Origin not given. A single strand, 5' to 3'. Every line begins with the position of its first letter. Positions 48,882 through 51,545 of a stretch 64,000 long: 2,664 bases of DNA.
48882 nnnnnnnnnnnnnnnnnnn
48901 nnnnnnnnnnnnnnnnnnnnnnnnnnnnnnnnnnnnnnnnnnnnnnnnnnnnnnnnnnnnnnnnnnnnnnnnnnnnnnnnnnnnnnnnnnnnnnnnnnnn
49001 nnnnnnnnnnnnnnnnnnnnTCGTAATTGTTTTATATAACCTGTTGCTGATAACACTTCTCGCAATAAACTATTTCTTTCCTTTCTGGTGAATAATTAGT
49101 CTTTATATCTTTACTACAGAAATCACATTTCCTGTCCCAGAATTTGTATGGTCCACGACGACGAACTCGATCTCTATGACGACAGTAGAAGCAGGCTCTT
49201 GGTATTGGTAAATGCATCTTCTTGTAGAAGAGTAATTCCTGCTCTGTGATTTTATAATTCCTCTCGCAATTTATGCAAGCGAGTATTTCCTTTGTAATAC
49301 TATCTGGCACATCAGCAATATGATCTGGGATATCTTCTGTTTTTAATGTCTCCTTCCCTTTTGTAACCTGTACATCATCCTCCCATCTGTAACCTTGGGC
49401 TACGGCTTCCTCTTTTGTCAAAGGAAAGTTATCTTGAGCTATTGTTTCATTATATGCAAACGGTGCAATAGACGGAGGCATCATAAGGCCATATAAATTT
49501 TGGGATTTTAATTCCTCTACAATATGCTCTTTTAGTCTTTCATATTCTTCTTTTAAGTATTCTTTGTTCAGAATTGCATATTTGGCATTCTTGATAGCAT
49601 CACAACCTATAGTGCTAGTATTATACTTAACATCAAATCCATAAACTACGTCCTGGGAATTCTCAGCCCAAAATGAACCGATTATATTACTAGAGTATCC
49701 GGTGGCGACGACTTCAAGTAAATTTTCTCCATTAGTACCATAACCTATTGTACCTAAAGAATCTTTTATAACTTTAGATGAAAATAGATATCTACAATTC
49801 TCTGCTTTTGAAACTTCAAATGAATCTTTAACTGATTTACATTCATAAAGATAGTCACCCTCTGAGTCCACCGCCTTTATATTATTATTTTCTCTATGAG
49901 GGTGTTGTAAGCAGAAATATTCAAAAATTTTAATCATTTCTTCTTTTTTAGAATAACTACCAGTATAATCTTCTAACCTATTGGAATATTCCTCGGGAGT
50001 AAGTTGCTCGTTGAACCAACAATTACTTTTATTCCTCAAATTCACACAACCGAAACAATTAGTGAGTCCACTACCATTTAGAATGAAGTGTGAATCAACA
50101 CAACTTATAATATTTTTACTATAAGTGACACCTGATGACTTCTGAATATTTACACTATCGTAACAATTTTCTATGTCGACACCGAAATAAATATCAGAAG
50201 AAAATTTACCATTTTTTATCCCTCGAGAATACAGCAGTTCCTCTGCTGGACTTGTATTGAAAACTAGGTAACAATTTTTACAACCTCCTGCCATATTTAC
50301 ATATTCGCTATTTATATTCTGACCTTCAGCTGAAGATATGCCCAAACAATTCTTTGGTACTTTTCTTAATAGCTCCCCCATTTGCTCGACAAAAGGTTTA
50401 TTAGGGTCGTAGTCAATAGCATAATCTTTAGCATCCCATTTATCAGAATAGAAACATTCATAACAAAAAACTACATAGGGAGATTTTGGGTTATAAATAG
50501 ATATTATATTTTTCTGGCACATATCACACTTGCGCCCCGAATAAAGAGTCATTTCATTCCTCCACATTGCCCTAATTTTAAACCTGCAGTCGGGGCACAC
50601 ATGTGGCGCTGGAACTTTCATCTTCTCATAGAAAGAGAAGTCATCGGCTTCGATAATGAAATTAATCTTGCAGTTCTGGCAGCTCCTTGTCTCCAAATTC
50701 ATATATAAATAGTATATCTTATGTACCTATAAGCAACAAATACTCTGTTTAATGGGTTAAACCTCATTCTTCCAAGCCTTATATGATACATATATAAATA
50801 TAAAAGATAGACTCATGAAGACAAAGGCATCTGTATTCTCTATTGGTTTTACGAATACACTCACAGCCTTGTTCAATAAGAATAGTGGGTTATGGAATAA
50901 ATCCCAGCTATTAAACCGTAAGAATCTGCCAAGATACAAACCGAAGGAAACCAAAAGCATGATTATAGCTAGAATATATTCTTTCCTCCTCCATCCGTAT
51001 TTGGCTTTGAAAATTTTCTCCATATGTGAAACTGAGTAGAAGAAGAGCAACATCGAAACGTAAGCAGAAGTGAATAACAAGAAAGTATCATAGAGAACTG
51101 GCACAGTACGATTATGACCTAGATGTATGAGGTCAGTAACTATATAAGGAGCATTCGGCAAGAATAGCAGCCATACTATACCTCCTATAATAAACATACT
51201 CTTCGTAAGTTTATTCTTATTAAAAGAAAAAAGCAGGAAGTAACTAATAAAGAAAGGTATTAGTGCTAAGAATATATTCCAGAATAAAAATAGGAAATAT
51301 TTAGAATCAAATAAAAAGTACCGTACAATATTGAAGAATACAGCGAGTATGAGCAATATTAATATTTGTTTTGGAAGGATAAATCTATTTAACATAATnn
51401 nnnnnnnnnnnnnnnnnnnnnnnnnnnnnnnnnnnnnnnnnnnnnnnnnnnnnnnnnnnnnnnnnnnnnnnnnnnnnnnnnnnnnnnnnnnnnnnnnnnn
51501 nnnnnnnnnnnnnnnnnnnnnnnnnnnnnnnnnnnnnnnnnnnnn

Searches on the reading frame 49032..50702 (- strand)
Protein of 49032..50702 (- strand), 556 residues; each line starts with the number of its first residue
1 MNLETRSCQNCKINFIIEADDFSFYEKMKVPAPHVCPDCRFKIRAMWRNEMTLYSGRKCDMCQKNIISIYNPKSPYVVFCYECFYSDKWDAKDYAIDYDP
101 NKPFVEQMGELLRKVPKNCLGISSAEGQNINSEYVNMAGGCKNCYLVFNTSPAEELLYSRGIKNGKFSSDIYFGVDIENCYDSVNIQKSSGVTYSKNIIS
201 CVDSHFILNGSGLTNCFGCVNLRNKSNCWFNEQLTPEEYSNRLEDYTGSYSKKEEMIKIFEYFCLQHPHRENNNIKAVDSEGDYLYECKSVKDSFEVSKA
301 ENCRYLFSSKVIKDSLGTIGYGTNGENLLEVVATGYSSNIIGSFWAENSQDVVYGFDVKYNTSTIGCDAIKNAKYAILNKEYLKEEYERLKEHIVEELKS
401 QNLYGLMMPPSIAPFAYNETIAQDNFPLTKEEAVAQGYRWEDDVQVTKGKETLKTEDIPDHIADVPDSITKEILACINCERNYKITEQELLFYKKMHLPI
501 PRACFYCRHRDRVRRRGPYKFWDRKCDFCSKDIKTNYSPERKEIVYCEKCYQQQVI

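Call 9: search_protein_families(library=pfam, proteins=[window:49032-50702:-], max_evalue=0.01)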
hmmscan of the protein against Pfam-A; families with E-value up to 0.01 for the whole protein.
window:49032-50702:- (556 aa): 1 family
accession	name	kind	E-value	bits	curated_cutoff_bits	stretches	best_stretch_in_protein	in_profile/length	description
PF23477.1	zf_Tbcl_2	-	0.0097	16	27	1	524-554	6-36/37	Probable treble clef zinc finger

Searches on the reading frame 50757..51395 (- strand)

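Call 49: search_protein_families(library=pfam, proteins=[window:50757-51395:-], max_evalue=0.001)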
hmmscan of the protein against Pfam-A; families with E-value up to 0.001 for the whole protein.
window:50757-51395:- (212 aa): 1 family
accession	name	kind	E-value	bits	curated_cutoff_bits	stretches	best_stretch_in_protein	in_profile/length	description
PF07099.16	DUF1361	-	4.6e-41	141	25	1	39-201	1-166/169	Protein of unknown function (DUF1361)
